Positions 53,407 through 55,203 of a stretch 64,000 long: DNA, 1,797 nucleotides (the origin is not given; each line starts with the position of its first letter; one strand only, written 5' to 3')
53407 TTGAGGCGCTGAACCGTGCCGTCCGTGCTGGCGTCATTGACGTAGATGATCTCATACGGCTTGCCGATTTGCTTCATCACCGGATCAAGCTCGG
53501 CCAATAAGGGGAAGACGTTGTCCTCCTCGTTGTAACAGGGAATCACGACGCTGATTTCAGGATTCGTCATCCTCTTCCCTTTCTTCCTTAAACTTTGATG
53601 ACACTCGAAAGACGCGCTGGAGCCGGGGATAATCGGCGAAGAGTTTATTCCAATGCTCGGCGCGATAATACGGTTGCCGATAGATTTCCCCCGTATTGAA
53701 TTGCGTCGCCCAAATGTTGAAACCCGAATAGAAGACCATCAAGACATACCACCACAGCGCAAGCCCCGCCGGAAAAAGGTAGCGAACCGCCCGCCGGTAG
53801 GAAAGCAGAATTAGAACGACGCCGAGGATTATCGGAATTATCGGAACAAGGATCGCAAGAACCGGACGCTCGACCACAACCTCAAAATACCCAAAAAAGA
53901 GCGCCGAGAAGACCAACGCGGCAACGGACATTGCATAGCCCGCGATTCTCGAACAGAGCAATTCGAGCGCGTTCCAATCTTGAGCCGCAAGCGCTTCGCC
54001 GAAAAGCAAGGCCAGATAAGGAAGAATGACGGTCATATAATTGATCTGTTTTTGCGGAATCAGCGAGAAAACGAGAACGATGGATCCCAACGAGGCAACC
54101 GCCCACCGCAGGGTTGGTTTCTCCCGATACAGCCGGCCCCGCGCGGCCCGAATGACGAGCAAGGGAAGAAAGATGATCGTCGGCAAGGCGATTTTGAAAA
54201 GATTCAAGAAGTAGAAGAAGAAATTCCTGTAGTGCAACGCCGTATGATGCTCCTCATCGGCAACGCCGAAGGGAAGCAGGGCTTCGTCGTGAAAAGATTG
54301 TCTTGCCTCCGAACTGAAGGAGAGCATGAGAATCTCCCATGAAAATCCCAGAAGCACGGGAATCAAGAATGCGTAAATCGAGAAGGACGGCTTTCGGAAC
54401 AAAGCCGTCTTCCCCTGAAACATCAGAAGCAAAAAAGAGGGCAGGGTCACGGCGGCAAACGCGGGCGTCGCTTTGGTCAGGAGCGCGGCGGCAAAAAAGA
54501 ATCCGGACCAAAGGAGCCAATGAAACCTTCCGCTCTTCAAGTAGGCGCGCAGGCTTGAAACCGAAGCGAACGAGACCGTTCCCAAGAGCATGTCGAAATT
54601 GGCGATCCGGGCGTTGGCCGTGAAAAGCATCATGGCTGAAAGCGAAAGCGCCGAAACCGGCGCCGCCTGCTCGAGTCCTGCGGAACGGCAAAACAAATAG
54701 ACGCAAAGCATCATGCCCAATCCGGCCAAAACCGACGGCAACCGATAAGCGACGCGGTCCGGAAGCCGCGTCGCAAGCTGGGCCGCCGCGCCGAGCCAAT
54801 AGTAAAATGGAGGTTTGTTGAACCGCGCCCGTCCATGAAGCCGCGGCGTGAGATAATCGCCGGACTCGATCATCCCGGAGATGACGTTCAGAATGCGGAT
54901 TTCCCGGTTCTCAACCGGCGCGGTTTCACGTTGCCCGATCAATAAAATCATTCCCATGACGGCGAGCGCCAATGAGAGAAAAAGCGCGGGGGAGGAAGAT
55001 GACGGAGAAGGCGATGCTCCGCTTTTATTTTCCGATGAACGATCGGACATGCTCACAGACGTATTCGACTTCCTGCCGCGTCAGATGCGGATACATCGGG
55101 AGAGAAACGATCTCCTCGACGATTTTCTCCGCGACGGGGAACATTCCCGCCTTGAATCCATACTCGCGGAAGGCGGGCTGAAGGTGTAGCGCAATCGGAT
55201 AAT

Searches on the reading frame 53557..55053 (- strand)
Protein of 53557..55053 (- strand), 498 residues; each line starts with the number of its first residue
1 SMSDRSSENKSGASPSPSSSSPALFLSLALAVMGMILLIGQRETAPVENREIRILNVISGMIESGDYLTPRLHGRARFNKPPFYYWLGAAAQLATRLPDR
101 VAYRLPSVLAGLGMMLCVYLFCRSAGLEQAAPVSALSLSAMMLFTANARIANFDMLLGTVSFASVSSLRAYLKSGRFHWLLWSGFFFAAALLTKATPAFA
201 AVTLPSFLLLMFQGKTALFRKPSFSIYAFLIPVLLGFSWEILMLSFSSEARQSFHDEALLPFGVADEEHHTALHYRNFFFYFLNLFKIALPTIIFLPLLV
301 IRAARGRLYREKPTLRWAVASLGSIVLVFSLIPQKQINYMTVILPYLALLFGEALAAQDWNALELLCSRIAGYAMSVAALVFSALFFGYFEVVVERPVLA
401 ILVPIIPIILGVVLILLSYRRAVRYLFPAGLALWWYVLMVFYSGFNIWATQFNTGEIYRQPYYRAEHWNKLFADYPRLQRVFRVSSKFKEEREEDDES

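Call 67: search_protein_families(library=pfam, proteins=[window:53557-55053:-], max_evalue=0.00001)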
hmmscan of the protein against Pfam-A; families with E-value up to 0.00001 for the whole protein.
window:53557-55053:- (498 aa): 1 family
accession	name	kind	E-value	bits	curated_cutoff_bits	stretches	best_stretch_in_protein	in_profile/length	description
PF13231.12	PMT_2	-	1e-13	52.3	26.1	1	80-233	2-152/160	Dolichyl-phosphate-mannose-protein mannosyltransferase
